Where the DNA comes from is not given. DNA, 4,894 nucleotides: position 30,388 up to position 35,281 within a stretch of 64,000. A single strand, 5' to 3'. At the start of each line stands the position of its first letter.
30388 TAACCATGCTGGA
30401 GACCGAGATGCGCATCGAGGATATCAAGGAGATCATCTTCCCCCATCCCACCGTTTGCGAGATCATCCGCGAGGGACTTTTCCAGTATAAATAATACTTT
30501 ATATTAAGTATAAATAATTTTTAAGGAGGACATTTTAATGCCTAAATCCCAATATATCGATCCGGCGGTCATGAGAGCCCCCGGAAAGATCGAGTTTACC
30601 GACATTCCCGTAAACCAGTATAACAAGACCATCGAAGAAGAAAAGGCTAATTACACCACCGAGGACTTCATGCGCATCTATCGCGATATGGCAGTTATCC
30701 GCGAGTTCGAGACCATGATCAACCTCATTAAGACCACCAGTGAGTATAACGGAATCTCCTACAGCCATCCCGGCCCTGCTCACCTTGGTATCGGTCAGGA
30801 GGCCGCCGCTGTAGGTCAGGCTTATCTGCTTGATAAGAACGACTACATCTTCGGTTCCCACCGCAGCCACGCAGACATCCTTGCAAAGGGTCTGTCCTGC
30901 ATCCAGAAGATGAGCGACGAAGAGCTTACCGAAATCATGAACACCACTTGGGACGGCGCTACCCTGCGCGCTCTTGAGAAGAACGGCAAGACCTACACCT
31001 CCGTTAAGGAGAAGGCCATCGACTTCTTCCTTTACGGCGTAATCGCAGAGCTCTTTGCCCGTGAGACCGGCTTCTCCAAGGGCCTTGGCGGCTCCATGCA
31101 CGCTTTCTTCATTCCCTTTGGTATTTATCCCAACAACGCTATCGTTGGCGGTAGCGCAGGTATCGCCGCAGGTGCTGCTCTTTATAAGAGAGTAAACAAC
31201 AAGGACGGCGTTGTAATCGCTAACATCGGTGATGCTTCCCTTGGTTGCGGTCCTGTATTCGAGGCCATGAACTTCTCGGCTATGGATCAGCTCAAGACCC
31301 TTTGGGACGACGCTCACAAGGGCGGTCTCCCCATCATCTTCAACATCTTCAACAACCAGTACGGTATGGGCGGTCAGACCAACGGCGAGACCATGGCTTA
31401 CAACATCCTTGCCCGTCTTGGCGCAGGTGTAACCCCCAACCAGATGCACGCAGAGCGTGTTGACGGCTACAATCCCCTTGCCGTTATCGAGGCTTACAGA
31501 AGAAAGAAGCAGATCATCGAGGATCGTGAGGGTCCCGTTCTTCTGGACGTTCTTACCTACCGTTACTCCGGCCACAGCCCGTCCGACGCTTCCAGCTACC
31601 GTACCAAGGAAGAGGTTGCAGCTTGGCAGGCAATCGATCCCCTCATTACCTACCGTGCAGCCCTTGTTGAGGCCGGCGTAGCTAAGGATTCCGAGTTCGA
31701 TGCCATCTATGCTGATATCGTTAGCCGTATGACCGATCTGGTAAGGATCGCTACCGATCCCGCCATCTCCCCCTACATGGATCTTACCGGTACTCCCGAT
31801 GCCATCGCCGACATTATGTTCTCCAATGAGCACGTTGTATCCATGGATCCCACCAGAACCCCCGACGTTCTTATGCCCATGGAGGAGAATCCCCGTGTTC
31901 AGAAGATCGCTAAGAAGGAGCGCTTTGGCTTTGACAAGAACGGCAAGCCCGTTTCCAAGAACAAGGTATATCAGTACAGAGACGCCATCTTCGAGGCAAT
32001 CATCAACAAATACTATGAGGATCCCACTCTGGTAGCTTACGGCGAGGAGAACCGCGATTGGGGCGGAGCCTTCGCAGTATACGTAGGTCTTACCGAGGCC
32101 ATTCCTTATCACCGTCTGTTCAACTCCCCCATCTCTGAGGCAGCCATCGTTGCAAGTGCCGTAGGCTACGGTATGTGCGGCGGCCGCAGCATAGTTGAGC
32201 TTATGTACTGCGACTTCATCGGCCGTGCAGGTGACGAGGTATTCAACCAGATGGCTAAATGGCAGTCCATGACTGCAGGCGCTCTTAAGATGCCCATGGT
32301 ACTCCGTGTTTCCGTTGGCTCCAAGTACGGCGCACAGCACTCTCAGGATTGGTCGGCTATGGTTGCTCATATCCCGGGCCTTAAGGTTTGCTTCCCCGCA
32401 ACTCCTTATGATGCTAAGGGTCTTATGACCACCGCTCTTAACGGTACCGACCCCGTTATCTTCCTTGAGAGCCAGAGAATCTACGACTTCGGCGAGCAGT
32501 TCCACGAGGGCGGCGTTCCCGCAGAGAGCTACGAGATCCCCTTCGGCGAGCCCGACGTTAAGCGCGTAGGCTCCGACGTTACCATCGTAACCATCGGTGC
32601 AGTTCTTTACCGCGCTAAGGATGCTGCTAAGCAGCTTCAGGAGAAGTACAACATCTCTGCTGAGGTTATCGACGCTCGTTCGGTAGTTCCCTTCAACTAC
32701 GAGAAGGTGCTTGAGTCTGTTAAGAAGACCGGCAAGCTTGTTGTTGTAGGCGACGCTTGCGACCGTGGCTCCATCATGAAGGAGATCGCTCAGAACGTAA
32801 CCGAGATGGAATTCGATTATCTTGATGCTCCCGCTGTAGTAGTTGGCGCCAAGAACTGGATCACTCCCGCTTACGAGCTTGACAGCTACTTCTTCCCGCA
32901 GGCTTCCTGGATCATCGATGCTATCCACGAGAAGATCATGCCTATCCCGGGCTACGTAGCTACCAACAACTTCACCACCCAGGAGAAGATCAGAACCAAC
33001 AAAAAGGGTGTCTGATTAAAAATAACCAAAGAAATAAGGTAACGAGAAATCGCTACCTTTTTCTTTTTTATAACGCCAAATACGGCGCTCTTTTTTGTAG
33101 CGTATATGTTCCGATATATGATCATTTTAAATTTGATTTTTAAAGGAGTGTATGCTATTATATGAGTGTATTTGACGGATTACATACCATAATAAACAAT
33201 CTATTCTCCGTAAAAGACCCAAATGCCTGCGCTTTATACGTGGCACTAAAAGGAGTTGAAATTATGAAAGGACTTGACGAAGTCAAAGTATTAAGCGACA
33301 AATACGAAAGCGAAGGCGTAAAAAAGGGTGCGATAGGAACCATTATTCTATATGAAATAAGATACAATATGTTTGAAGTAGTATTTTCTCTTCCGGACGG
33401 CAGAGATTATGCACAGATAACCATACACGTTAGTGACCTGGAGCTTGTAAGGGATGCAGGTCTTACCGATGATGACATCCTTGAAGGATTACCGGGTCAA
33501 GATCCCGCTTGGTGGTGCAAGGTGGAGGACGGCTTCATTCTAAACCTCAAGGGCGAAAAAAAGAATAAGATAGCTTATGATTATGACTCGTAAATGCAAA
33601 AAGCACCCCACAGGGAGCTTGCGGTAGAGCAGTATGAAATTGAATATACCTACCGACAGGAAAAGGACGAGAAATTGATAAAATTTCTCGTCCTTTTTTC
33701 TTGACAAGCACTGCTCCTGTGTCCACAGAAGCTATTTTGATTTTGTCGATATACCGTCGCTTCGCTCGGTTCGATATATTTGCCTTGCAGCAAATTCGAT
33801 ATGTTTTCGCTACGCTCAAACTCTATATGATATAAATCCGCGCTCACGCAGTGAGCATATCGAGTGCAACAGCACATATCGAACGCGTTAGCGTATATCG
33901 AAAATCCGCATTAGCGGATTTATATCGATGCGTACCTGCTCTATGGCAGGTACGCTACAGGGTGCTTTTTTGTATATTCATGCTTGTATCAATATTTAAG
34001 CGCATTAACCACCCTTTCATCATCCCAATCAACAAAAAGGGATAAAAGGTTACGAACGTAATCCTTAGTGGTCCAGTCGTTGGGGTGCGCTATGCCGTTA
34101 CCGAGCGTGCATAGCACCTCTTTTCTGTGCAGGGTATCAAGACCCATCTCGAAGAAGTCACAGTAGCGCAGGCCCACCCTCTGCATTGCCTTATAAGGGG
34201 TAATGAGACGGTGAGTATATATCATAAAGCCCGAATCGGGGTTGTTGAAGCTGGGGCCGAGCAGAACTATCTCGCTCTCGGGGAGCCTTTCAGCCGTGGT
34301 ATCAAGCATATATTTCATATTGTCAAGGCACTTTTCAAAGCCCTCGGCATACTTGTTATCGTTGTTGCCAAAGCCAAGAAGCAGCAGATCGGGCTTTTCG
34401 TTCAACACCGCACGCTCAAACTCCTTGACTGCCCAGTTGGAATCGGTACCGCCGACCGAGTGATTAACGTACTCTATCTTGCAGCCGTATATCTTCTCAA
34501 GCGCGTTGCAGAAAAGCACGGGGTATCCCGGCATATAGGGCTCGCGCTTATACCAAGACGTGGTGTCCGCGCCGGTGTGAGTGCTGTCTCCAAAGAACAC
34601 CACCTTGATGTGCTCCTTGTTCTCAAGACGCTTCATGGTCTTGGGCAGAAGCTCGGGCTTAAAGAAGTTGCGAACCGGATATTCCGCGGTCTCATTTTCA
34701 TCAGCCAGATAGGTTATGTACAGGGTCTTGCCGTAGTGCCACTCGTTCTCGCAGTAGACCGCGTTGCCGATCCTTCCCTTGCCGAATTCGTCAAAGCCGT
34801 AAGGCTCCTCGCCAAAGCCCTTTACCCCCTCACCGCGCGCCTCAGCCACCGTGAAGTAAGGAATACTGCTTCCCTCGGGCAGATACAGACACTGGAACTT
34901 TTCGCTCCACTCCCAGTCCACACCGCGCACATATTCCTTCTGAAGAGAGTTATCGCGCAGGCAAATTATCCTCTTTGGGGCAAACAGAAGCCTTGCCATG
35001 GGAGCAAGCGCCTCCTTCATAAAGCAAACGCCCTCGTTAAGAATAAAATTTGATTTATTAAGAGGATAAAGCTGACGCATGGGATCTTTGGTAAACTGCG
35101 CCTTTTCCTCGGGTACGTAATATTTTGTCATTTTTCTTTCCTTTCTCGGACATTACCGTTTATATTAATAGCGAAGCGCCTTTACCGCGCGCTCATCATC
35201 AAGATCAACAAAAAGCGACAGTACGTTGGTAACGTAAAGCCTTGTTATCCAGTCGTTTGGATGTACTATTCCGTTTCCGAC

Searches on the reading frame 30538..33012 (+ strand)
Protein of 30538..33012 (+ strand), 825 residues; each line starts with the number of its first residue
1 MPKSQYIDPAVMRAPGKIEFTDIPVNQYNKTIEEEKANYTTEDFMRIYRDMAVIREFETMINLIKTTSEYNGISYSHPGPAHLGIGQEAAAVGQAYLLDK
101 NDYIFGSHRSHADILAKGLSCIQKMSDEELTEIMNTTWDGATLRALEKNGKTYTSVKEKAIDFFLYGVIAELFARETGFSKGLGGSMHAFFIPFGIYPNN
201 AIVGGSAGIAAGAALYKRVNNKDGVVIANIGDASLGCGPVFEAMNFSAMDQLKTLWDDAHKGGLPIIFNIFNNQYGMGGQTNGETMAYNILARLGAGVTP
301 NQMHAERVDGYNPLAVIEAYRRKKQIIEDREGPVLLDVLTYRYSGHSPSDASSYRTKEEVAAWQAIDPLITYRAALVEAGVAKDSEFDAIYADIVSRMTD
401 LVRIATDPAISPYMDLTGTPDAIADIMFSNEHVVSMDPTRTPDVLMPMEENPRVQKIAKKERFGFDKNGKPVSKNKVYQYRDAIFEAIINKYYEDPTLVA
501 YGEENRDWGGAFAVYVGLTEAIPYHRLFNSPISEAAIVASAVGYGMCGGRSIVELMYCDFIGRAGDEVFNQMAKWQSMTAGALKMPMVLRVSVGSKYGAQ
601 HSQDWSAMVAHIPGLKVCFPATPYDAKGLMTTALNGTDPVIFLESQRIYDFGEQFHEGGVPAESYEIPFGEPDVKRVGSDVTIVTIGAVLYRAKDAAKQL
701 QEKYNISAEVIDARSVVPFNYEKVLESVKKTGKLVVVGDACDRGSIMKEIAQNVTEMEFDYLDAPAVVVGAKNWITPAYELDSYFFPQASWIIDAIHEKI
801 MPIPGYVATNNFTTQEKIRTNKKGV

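Call 54: list_cluster_members(proteins=[window:30538-33012:+, window:15531-16772:+, window:38024-39574:-, window:21193-23385:-, window:24702-26171:-])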
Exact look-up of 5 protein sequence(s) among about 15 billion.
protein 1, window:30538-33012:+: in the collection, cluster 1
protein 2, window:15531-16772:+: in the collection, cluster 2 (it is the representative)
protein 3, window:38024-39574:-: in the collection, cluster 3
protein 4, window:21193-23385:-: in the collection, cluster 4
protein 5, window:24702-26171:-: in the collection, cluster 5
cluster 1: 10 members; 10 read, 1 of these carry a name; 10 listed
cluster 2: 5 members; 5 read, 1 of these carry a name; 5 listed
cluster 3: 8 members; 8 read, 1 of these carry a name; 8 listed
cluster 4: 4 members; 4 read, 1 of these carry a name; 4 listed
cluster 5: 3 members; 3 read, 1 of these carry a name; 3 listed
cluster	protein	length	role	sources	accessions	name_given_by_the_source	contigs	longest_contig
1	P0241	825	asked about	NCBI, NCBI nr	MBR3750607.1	MAG: dehydrogenase [Clostridia bacterium] | dehydrogenase [Clostridia bacterium]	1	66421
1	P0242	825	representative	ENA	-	-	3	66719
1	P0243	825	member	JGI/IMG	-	-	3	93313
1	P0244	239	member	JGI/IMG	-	-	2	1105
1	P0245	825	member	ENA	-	-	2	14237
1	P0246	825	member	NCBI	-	-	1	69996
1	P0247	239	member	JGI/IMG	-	-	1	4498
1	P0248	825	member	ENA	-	-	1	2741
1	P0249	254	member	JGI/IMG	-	-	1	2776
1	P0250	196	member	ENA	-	-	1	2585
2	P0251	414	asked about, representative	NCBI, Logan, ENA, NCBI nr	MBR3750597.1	MAG: UDP-N-acetylglucosamine 1-carboxyvinyltransferase [Clostridia bacterium] | UDP-N-acetylglucosamine 1-carboxyvinyltransferase [Clostridia bacterium]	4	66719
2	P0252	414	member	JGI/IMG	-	-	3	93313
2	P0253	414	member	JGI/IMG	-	-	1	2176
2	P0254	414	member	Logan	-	-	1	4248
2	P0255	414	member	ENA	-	-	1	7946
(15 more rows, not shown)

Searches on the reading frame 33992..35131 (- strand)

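Call 34: search_protein_families(library=pfam, proteins=[window:33992-35131:-], max_evalue=0.001)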
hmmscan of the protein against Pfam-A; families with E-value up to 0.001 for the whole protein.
window:33992-35131:- (380 aa): 2 families
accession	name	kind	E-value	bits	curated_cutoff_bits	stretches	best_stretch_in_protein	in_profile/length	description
PF13472.12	Lipase_GDSL_2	-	5.3e-09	37.2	32.9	1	179-330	1-153/178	GDSL-like Lipase/Acylhydrolase family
PF00657.28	Lipase_GDSL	-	4.7e-05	24.1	23.6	1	177-298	1-134/208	GDSL-like Lipase/Acylhydrolase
